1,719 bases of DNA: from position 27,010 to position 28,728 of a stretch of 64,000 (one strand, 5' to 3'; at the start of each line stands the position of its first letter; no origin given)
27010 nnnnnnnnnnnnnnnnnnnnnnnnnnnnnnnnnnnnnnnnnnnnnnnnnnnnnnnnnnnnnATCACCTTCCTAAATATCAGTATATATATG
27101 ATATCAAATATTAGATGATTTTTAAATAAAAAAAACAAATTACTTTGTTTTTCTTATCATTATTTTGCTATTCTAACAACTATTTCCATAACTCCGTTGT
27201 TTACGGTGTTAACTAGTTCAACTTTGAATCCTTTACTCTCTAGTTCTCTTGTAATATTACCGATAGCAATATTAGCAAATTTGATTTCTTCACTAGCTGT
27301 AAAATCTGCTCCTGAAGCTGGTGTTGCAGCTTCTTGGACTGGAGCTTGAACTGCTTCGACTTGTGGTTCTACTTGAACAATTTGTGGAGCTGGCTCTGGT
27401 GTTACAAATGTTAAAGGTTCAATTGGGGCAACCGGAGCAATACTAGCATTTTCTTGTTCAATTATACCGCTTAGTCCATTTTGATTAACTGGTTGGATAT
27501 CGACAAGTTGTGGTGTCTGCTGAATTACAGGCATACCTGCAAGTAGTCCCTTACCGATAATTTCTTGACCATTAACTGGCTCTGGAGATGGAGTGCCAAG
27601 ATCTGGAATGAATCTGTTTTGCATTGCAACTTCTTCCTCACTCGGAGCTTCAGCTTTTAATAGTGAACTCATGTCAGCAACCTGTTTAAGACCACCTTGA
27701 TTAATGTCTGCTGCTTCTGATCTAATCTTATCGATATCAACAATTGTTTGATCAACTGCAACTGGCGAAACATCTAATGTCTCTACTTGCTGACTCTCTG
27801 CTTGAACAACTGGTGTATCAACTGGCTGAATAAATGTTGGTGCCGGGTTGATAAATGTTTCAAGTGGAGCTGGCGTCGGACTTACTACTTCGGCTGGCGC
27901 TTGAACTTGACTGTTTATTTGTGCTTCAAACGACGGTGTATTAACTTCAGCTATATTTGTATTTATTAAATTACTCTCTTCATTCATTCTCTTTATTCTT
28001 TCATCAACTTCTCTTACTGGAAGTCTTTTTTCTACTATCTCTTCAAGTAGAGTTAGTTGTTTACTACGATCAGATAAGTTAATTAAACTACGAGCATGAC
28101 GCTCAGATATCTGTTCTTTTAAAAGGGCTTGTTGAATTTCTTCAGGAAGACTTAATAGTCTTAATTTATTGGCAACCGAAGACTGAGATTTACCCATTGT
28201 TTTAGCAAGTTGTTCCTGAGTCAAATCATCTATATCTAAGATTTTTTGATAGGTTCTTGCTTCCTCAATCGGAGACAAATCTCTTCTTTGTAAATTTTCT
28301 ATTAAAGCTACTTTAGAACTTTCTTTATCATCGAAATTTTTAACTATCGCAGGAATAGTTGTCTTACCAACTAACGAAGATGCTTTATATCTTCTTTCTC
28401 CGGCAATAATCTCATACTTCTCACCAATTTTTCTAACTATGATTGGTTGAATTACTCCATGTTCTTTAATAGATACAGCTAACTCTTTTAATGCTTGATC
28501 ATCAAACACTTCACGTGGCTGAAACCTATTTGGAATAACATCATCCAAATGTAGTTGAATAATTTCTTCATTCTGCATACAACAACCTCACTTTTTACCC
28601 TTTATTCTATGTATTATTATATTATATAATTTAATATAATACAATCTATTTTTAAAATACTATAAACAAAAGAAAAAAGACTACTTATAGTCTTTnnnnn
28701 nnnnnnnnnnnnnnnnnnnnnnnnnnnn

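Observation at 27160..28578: Noc paralog with NBS-type recognition helix and a ~230-residue proline/valine/glutamine-rich insertion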

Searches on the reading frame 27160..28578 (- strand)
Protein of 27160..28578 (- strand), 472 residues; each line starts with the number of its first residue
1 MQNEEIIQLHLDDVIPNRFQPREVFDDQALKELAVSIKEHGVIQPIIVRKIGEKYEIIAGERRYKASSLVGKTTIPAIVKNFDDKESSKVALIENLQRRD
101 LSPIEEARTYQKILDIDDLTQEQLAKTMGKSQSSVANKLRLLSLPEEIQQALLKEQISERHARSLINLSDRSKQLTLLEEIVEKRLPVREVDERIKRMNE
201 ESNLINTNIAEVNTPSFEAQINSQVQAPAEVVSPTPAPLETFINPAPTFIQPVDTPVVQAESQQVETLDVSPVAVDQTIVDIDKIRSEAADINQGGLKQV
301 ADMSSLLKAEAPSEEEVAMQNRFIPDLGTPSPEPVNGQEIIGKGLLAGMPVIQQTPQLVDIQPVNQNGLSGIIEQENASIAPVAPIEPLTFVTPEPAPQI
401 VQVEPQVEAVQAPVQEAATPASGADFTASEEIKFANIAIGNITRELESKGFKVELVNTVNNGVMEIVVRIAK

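Call 3: search_protein_families(library=pfam, proteins=[window:27160-28578:-], max_evalue=0.1)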
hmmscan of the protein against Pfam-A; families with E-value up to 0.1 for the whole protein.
window:27160-28578:- (472 aa): 8 families
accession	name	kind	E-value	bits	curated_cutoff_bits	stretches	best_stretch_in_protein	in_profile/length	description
PF02195.25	ParB_N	-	4.6e-34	116.8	26.3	1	5-97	2-95/95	ParB N-terminal domain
PF17762.8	HTH_ParB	-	1.9e-33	115.1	22.6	1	100-199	2-101/102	ParB HTH domain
PF05049.19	IIGP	-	0.012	15.1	24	1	89-171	260-342/375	Interferon-inducible GTPase (IIGP)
PF08535.16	KorB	-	0.034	14.5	22.3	1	119-168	4-51/89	KorB domain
PF01381.28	HTH_3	-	0.041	14.4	23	0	118-136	9-27/55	Helix-turn-helix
PF08281.18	Sigma70_r4_2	-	0.056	13.5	25.7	0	115-140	23-48/54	Sigma-70, region 4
PF07506.17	RepB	-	0.057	13.9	30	1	97-156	1-61/185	RepB plasmid partitioning protein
PF22340.1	TubZ_C_3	-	0.062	13.8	27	0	78-110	13-45/88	Tubulin-like protein TubZ, C-terminal domain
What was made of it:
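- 28288..28566 (-): ParB/Noc N-terminal (CTP-binding) domain, residues 5-97, with the motifs PNRFQPR, GERRYK and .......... Pfam ParB_N, E = 4.6e-34 (call 3).
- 27982..28281 (-): HTH DNA-binding domain, residues 100-199. Pfam HTH_ParB, E = 1.9e-33 (call 3).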

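Call 4: search_protein_families(library=ncbifam, proteins=[window:27160-28578:-], max_evalue=0.1)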
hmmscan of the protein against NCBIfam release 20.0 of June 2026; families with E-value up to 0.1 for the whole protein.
window:27160-28578:- (472 aa): 8 families
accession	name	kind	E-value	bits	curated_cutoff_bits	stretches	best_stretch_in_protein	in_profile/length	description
TIGR04285.1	nucleoid_noc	exception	8.8e-84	280.8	315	1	5-207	1-203/255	nucleoid occlusion protein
TIGR00180.1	parB_part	domain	2.7e-56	190.3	58.45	1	3-181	2-185/186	ParB/RepB/Spo0J family partition protein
TIGR03734.1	PRTRC_parB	hypoth_equivalog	5.9e-41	140.6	278.6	1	20-199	7-190/555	PRTRC system ParB family protein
TIGR03454.1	partition_RepB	equivalog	1.7e-17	63.8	201.5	1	3-149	61-209/325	plasmid partitioning protein RepB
NF010406.0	PRK13832.1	subfamily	1.8e-11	43.3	640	1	26-150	25-152/578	plasmid partitioning protein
NF010440.0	PRK13866.1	equivalog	2.5e-09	36.7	522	1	27-108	87-170/336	plasmid partitioning protein RepB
NF053625.1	SerKinSerKArch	equivalog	0.0002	20.6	380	1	18-86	23-94/244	ADP-dependent L-serine kinase SerK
NF010252.0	PRK13698.1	equivalog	0.014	14.3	274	1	23-114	82-171/323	ParB/RepB/Spo0J family plasmid partition protein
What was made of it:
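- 27160..28578 (-): Complete CDS of the Noc orthologue (472 aa plus stop codon). TIGR04285 nucleoid_noc scores 280.8 bits over model positions 1-203 (call 4).
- On Noc (nucleoid occlusion protein, TIGR04285): 280.8 bits, matching model positions 1-203 only (call 4).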

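Call 5: find_homologous_proteins(query=window:27160-28578:-)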
Query window:27160-28578:- (472 aa): 8000 proteins with E <= 0.001 among 8000 candidates; the best 120 are listed.
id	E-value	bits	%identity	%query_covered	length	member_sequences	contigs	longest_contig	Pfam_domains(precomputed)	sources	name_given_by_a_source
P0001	8.4e-290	979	100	100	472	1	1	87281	PF17762.9,PF02195.27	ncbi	-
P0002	2.2e-178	612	67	100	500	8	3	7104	PF17762.9,PF02195.27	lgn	-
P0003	4.3e-150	519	61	100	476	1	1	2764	PF17762.9,PF02195.27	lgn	-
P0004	1.3e-135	471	57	100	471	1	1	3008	PF17762.9,PF02195.27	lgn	-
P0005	3.1e-118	414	49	100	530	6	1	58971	PF17762.9,PF02195.27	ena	-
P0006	6.9e-105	370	44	100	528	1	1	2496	PF17762.9,PF02195.27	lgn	-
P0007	2.8e-103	365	63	57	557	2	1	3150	PF17762.9,PF02195.27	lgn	-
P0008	3.7e-103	364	79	42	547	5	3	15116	PF13634.12,PF17762.9,PF02195.27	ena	-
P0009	2.8e-102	361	79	43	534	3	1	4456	PF13634.12,PF17762.9,PF02195.27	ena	-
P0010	4.9e-102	361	41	96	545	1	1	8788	PF13634.12,PF17762.9,PF02195.27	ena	-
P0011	5.6e-102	360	68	50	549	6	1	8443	PF13634.12,PF17762.9,PF02195.27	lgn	-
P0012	9.4e-102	360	52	75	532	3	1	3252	PF17762.9,PF02195.27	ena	-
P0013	1.0e-101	359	78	42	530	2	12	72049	PF17762.9,PF02195.27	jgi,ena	-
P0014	1.7e-101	359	77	42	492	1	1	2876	PF17762.9,PF02195.27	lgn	-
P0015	1.9e-101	359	79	42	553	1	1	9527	PF13634.12,PF17762.9,PF02195.27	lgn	-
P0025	1.0e-100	356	53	75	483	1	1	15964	PF17762.9,PF08535.16,PF02195.27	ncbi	-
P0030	5.7e-100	354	75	43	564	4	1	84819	PF13634.12,PF17762.9,PF02195.27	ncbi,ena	-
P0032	7.0e-100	353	68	52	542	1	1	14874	PF13634.12,PF17762.9,PF02195.27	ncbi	-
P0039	6.5e-99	350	50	75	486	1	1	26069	PF17762.9,PF02195.27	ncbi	-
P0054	1.5e-94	336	75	42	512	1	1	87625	PF13634.12,PF17762.9,PF08535.16,PF02195.27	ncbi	-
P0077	4.7e-91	324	57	62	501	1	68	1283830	PF17762.9,PF02195.27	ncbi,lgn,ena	-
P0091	1.5e-90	323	53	69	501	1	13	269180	PF17762.9,PF02195.27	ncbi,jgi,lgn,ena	-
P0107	1.7e-89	319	52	67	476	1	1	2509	PF17762.9,PF08535.16,PF02195.27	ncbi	-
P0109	1.8e-89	319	52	74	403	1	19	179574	PF17762.9,PF02195.27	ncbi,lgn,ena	-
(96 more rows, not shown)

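Call 6: search_solved_structures(query=window:27160-28578:-, show_alignments=3)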
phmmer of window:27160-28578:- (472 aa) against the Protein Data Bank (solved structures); distinct sequences matched with E-value up to 0.001: 14.
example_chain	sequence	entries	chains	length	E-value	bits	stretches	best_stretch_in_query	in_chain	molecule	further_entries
7nfu_A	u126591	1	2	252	4.6e-67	230.4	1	2-200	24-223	Nucleoid occlusion protein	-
7ng0_A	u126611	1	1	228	5.1e-67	230.3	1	4-200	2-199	Nucleoid occlusion protein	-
7ol9_A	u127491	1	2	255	2e-61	211.8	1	3-201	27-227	Nucleoid occlusion protein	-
6sdk_A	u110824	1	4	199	6.3e-53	183.9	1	6-200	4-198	Stage 0 sporulation protein J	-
1vz0_A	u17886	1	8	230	3.4e-50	174.9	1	6-196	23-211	Chromosome-partitioning protein Spo0J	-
4umk_A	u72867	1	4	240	8.4e-48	167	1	5-203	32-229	PROBABLE CHROMOSOME-PARTITIONING PROTEIN PARB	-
7bnk_A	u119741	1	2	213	2.8e-45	158.7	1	6-197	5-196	ParB family protein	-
7o0n_A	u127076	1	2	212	1.4e-44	156.4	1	6-197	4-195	ParB family protein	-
7bnr_A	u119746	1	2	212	1.4e-44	156.3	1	6-197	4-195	ParB family protein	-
6t1f_A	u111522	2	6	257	3.2e-37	132.2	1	17-195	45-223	Chromosome-partitioning protein ParB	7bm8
6y93_A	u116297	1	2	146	3.4e-32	115.6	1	86-202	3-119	Nucleoid occlusion protein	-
6s6h_A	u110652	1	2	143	1.3e-18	70.9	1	89-195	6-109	Chromosome-partitioning protein ParB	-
8qa8_A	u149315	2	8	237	7.7e-15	58.4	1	7-152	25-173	Transcriptional repressor protein KorB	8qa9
1r71_A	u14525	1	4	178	2.4e-06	30.4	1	63-153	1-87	Transcriptional repressor protein korB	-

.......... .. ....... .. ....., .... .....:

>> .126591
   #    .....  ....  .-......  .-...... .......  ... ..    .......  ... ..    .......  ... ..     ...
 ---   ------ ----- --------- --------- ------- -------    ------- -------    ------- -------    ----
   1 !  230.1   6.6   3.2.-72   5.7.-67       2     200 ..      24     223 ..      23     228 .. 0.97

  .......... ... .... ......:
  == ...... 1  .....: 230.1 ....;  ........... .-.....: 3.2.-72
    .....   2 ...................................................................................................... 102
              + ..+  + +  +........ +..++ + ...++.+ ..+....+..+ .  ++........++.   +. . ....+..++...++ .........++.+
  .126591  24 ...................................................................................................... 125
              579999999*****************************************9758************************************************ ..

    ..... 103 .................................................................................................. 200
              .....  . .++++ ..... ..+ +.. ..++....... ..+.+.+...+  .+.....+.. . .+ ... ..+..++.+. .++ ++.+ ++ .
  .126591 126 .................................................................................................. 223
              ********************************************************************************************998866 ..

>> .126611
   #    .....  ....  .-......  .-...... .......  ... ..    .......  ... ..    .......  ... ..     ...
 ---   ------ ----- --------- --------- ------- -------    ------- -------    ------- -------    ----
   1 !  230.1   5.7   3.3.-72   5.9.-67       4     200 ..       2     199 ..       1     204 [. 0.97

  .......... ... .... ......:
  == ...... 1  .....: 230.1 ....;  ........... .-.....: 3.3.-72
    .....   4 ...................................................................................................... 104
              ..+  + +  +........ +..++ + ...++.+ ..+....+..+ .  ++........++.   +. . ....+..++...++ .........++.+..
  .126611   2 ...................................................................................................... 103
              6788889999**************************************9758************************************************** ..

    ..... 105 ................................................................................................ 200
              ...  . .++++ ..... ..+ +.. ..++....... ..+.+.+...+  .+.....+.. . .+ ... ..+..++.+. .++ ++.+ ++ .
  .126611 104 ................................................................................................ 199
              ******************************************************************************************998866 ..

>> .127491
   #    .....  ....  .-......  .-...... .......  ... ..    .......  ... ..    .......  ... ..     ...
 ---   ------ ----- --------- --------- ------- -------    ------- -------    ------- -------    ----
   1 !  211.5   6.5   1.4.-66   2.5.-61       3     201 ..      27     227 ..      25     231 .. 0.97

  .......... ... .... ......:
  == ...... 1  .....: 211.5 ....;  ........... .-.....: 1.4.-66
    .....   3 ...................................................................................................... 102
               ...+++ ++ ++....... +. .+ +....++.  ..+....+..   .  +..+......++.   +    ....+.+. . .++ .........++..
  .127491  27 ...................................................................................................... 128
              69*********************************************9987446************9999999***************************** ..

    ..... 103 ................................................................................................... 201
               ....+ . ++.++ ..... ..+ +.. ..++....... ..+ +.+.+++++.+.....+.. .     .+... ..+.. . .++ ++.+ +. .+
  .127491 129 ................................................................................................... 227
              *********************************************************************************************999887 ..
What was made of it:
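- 28534..28578 (-): N-terminus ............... (net charge -4). It begins where strand beta1 of the Noc N-terminal domain begins, so helices alpha1 and alpha2 and the connecting loop are absent. Query residues 2-4 align to residues 24-27 of full N-terminus Noc chains and to residue 2 of the N-delta-26 construct 7ng0 (call 6).
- On Noc (nucleoid occlusion protein, TIGR04285): The alignment begins at Noc residues 24-27 (call 6).
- The alignment starts at the N-delta-26 boundary (call 6).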

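Call 19: find_encoding_contigs(protein=P0077, flank=10000, max_places=3)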
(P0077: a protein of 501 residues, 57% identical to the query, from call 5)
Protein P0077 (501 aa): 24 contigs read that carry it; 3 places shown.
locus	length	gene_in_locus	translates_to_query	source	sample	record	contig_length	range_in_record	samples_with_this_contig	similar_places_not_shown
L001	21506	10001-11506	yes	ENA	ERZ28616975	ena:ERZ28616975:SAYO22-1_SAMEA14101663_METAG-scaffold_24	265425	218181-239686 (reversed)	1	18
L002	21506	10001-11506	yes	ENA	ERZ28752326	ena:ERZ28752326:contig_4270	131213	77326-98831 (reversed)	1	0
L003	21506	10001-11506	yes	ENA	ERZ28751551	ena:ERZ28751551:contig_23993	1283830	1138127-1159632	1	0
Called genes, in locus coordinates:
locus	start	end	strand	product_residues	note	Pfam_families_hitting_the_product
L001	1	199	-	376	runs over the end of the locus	PF02463:SMC_N, PF13175:AAA_15 (weak), PF13476:AAA_23 (weak), PF13304:AAA_21 (weak)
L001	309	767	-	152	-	PF06338:ComK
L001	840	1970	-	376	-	PF00712:DNA_pol3_beta, PF02767:DNA_pol3_beta_2, PF02768:DNA_pol3_beta_3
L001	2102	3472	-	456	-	PF11638:DnaA_N, PF01695:IstB_IS21, PF01637:ATPase_2 (faint), PF00308:Bac_DnaA, PF08299:Bac_DnaA_C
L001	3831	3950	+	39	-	PF00468:Ribosomal_L34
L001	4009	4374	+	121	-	PF00825:Ribonuclease_P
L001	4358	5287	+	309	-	PF02096:60KD_IMP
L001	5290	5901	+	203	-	PF13083:KH_KhpA-B (weak), PF01424:R3H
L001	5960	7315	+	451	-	PF10396:TrmE_N, PF00350:Dynamin_N (faint), PF12631:MnmE_helical, PF00009:GTP_EFTU (faint), PF01926:MMR_HSR1, PF02421:FeoB_N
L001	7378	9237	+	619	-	PF00890:FAD_binding_2 (faint), PF01134:GIDA, PF07992:Pyr_redox_2 (faint), PF12831:FAD_oxidored (faint), PF21680:GIDA_C_1st, PF13932:SAM_GIDA_C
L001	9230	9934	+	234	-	PF02527:GidB, PF05175:MTS (weak), PF13847:Methyltransf_31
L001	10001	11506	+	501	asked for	PF02195:ParB_N, PF17762:HTH_ParB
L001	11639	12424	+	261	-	PF00142:Fer4_NifH, PF01656:CbiA, PF02374:ArsA_ATPase, PF06564:CBP_BcsQ, PF09140:MipZ (weak), PF10609:ParA, PF13614:AAA_31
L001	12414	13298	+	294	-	PF02195:ParB_N, PF17762:HTH_ParB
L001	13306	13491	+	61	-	PF06107:DUF951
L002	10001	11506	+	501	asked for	PF02195:ParB_N, PF17762:HTH_ParB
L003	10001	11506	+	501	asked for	PF02195:ParB_N, PF17762:HTH_ParB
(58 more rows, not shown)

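Call 22: list_cluster_members(proteins=[P0001, P0077, P0025, P0030, P0032, P0039, P0054, P0091, P0107, P0109])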
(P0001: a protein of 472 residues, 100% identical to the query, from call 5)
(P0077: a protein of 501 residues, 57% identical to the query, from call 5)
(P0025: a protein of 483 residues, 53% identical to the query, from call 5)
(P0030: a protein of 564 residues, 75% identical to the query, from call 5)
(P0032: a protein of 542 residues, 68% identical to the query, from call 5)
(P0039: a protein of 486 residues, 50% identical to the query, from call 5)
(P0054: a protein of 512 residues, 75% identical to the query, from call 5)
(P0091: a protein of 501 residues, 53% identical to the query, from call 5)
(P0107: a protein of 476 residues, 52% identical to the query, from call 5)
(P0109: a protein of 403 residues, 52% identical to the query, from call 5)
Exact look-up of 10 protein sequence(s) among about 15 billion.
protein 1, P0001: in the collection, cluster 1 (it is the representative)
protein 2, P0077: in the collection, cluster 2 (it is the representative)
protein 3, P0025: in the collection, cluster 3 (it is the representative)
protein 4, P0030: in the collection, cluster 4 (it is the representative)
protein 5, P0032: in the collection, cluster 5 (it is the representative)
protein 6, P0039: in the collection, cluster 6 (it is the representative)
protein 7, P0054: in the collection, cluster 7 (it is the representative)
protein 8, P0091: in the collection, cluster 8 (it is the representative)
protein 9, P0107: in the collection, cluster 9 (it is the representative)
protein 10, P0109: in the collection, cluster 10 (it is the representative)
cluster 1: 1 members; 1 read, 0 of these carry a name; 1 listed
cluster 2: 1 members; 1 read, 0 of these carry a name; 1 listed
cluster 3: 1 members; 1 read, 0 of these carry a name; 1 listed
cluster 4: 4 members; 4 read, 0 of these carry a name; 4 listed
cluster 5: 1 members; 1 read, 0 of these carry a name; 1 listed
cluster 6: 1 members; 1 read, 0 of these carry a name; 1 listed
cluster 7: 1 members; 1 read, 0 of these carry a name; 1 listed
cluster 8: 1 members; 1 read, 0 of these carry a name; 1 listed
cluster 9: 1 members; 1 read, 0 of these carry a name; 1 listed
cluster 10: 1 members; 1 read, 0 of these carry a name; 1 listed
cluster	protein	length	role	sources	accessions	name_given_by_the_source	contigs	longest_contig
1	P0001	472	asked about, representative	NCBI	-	-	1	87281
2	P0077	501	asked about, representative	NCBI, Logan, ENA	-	-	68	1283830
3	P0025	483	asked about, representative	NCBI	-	-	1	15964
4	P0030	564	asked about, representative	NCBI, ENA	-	-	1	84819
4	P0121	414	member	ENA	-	-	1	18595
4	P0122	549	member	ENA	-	-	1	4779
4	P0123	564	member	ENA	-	-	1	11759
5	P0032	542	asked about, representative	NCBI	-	-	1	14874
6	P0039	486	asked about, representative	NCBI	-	-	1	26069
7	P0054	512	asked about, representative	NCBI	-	-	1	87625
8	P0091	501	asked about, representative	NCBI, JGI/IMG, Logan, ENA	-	-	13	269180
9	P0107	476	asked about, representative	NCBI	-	-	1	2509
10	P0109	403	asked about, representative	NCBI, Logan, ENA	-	-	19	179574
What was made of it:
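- Tried and rejected: Source names for the proteins. list_cluster_members returned no names (call 22).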

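Call 25: find_related_loci(query=A1, collection=genome_contigs, flank=10000)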
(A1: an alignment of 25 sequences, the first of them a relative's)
Query A1 (472 aa) in genome_contigs; peptide patterns used: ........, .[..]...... (x = any residue, [..] = any of these).
599 stretches matched a pattern (row limit reached: there are more); 584 encode a relative of the query (tblastn E <= 1e-3); the best 80 are kept; 80 distinct loci.
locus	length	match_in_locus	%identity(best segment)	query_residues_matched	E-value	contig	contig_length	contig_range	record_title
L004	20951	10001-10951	53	3-356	2e-104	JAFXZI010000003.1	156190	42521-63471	MAG: Bacilli bacterium isolate RGIG6883 Sheep_Rumen-5__c508, whole genome shotgun sequence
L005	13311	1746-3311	68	1-453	2e-102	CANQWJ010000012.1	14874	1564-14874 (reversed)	MAG: uncultured Bacilli bacterium isolate Lapin-013__bin18 genome assembly, contig: Lapin-013__NODE_2408_length_14874_co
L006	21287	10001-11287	75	1-380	1e-99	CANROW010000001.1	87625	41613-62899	MAG: uncultured Bacilli bacterium isolate Lapin-020__bin10 genome assembly, contig: Lapin-020__NODE_196_length_87625_cov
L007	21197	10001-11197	44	3-433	5e-99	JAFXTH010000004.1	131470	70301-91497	MAG: Bacilli bacterium isolate RGIG6726 Sheep_Rumen-2__c303129, whole genome shotgun sequence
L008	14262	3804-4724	53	5-327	9e-99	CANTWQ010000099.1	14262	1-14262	MAG: uncultured Bacilli bacterium isolate dsm_us_coassembly__bin27 genome assembly, contig: dsm_us_coassembly__k59_23464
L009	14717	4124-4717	75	2-199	2e-98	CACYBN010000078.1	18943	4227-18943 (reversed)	MAG: uncultured Erysipelotrichaceae bacterium isolate RUG11788 genome assembly, contig: RUG11788_asm_78, whole genome sh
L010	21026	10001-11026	53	2-299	3e-97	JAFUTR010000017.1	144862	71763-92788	MAG: Bacilli bacterium isolate RGIG4816 Roe_deer_Reticulum.Co__c277698, whole genome shotgun sequence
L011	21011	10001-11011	52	3-328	7e-97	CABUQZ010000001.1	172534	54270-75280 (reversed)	MAG TPA_asm: uncultured Clostridium sp. isolate MGYG-HGUT-04303 genome assembly, contig: GUT_GENOME265610_1, whole genom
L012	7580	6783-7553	55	1-293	8e-96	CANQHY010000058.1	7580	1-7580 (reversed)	MAG: uncultured Bacilli bacterium isolate Lapin-027__bin75 genome assembly, contig: Lapin-027__NODE_10372_length_7580_co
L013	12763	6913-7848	53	2-315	5e-95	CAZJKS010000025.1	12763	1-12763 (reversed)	MAG TPA_asm: uncultured Muribaculaceae bacterium isolate SRP141132_co4_227 genome assembly, contig: NODE_5061_length_127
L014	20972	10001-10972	53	4-320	2e-94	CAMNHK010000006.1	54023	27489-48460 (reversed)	MAG: uncultured Bacillales bacterium isolate SRR873596_bin.89_metaWRAP_v1.3_MAG genome assembly, contig: NODE.1156_lengt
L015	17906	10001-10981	52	4-312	3e-94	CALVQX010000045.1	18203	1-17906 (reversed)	MAG: uncultured Bacilli bacterium isolate E07__bin200 genome assembly, contig: E07__k127_1108281, whole genome shotgun s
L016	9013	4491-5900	41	5-472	2e-94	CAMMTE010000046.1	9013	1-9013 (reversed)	MAG: uncultured Tenericutes bacterium isolate ERR4835846_bin.32_MetaWRAP_v1.1_MAG genome assembly, contig: NODE_2758_len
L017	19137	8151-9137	53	4-324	1e-93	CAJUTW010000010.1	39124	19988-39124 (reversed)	MAG TPA_asm: uncultured Bacilli bacterium isolate MGBC165561 genome assembly, contig: MGBC165561.10, whole genome shotgu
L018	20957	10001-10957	56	5-315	2e-93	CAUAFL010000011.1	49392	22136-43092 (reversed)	MAG TPA_asm: uncultured Firmicutes bacterium isolate ERR9578261_bin.45_MetaWRAP_v1.3_MAG genome assembly, contig: ERZ185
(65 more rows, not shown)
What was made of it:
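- On Noc (nucleoid occlusion protein, TIGR04285): The organisms are uncultured MAGs (call 25).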
